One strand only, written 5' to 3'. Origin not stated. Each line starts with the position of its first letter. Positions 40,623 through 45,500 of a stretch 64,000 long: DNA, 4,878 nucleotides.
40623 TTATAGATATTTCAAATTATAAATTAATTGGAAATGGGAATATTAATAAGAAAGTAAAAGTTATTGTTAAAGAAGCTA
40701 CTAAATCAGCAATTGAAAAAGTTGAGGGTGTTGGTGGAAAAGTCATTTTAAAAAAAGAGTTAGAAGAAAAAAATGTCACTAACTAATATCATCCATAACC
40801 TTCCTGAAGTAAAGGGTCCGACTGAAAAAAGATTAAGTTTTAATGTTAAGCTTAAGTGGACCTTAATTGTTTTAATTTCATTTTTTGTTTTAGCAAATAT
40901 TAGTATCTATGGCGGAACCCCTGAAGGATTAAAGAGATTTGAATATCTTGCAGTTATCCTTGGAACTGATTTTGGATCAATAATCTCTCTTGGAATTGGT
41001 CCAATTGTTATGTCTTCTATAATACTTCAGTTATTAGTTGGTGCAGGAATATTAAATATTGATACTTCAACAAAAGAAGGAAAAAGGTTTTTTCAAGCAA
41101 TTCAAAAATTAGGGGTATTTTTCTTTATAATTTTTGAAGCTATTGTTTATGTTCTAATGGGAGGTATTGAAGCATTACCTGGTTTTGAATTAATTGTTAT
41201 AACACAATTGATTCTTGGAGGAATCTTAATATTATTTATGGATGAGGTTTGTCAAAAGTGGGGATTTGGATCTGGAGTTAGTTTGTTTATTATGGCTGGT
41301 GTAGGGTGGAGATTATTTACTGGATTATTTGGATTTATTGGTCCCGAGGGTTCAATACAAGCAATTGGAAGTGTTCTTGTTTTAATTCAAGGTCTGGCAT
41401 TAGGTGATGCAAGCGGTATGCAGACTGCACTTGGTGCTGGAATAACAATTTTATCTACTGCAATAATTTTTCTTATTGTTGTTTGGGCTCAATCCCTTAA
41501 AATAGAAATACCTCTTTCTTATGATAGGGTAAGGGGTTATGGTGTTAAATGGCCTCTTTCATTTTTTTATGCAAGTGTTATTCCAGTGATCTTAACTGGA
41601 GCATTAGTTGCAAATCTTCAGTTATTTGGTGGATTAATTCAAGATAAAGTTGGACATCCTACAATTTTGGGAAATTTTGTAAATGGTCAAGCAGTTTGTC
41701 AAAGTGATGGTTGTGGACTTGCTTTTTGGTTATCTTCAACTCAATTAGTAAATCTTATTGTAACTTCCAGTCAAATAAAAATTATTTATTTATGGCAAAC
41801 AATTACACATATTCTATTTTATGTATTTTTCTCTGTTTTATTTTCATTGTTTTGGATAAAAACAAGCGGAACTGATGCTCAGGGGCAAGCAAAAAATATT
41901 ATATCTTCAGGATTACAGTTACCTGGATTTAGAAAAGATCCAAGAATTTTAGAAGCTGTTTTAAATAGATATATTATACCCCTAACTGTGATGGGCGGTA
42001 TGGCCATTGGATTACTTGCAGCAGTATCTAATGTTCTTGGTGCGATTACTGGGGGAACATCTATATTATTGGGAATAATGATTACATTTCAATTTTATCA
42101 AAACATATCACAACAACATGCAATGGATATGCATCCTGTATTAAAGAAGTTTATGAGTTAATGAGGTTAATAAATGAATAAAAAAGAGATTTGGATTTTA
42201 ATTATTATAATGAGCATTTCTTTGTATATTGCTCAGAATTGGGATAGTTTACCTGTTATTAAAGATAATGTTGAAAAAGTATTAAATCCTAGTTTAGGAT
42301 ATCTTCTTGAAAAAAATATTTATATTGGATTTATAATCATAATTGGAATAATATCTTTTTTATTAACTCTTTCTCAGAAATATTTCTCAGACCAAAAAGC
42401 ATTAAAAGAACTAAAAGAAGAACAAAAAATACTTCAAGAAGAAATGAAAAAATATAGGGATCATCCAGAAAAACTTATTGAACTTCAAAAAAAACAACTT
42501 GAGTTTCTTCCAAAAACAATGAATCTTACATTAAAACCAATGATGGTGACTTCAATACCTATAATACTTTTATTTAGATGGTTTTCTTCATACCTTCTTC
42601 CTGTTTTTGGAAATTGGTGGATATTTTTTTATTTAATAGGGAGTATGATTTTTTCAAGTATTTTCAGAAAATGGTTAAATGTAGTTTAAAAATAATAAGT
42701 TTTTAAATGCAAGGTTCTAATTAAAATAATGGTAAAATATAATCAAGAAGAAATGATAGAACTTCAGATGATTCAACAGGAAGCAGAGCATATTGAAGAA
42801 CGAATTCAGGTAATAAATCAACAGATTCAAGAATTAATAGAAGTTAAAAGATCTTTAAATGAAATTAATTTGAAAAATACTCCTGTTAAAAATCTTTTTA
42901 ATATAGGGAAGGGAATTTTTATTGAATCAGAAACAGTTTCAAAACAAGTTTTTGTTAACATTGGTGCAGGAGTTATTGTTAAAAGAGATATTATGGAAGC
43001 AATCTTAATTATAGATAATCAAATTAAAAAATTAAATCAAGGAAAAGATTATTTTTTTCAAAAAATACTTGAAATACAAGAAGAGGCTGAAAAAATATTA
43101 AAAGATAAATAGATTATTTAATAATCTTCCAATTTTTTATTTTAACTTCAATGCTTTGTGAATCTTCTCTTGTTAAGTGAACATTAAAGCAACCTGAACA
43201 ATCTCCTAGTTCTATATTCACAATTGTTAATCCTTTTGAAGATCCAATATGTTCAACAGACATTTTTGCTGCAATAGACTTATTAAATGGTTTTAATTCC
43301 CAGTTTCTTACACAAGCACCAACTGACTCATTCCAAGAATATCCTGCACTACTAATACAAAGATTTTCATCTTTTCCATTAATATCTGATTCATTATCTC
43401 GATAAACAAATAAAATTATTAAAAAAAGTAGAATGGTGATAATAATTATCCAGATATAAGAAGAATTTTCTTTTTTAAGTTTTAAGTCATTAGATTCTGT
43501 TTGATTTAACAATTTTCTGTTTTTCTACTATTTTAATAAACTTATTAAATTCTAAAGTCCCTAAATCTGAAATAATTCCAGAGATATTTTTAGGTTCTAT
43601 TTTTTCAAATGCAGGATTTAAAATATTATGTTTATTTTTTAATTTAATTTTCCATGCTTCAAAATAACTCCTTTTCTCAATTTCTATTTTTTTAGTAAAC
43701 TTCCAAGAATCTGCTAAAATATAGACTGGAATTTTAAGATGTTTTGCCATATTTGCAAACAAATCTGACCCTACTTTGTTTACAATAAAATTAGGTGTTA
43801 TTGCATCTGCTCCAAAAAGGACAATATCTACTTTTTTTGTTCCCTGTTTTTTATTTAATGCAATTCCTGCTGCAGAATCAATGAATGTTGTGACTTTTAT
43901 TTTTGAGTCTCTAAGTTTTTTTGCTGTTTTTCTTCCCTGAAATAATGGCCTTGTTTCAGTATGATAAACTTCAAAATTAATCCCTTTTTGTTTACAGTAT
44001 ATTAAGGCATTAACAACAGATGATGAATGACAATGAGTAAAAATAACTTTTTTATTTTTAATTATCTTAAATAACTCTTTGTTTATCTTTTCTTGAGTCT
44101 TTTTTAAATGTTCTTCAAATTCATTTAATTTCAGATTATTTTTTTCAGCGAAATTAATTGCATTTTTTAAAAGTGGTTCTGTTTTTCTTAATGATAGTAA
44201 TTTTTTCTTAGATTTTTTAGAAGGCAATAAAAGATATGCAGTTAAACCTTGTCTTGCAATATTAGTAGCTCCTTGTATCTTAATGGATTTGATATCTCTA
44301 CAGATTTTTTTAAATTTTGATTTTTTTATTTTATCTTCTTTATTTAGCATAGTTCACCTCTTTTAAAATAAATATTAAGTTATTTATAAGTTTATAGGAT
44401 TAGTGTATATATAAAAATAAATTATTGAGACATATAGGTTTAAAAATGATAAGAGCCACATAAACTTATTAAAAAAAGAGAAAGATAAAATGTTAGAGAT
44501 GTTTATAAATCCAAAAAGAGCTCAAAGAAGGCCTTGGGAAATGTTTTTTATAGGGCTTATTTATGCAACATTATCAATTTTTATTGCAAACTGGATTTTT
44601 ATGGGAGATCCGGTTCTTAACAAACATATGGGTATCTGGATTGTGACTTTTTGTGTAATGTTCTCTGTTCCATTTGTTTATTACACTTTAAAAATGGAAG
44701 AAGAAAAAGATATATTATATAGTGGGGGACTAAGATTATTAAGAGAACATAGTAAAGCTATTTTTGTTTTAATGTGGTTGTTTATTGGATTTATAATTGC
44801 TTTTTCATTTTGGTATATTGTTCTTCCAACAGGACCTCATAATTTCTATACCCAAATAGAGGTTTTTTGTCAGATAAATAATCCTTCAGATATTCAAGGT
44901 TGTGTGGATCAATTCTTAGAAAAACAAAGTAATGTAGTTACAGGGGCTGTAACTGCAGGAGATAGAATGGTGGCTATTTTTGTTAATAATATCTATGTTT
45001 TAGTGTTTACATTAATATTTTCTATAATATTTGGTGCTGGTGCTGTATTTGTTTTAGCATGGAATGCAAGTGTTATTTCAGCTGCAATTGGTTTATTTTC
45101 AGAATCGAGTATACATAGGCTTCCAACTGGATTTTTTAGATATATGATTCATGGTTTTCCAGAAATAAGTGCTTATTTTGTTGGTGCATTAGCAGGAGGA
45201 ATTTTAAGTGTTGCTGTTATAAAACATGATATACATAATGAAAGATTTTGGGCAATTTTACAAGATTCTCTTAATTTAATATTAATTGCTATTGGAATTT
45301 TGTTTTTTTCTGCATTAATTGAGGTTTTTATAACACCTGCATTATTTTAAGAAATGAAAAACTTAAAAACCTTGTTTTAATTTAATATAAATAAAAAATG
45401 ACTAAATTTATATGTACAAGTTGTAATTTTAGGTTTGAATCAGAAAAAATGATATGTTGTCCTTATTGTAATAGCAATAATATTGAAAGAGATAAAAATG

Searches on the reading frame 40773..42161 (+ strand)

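Call 14: search_protein_families(library=pfam, proteins=[window:40773-42161:+], max_evalue=0.001)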
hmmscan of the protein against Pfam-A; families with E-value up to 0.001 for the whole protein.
window:40773-42161:+ (462 aa): 1 family
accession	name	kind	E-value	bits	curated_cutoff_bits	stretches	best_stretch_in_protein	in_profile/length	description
PF00344.25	SecY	-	2.9e-58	198.1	32.2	1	69-442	1-306/306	SecY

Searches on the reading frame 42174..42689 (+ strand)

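Call 14: search_protein_families(library=pfam, proteins=[window:42174-42689:+], max_evalue=0.001)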
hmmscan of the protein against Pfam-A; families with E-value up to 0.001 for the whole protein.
window:42174-42689:+ (171 aa): 1 family
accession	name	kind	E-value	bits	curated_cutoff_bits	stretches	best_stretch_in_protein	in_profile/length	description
PF01956.21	EMC3_TMCO1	-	8.2e-09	35.9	27.1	1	48-141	14-112/169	Integral membrane protein EMC3/TMCO1-like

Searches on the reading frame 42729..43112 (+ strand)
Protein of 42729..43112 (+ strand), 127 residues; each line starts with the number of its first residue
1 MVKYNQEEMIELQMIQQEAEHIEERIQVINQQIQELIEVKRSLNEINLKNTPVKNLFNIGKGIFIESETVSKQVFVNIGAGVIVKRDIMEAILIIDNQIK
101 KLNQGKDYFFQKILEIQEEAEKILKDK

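Call 14: search_protein_families(library=pfam, proteins=[window:42729-43112:+], max_evalue=0.001)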
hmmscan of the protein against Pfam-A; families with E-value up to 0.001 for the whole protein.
window:42729-43112:+ (127 aa): 1 family
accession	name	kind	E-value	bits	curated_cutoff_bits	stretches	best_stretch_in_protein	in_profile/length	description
PF02996.22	Prefoldin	-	9.4e-15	55.1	23.2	1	15-124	1-111/120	Prefoldin subunit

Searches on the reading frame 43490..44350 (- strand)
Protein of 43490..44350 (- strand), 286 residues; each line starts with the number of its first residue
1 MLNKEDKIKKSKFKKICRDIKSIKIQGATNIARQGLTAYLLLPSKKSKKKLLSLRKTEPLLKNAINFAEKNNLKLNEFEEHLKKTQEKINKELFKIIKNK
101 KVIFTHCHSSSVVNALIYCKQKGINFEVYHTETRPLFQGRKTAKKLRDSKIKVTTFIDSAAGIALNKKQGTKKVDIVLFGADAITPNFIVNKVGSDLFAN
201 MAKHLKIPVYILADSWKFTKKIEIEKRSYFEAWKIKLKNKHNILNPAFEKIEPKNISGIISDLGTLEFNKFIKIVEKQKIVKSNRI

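Call 14: search_protein_families(library=pfam, proteins=[window:43490-44350:-], max_evalue=0.001)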
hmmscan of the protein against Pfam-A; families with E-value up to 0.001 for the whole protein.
window:43490-44350:- (286 aa): 1 family
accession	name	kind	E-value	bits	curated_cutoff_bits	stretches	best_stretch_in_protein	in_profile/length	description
PF01008.23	IF-2B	-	1.2e-40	140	22.4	1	74-266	81-278/280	Initiation factor 2 subunit family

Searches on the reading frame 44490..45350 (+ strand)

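Call 14: search_protein_families(library=pfam, proteins=[window:44490-45350:+], max_evalue=0.001)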
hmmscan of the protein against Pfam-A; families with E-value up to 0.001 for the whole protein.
window:44490-45350:+ (286 aa): 1 family
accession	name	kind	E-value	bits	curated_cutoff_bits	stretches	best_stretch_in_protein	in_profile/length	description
PF01944.22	SpoIIM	-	3.8e-15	56.6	26.9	1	96-283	8-163/163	Stage II sporulation protein M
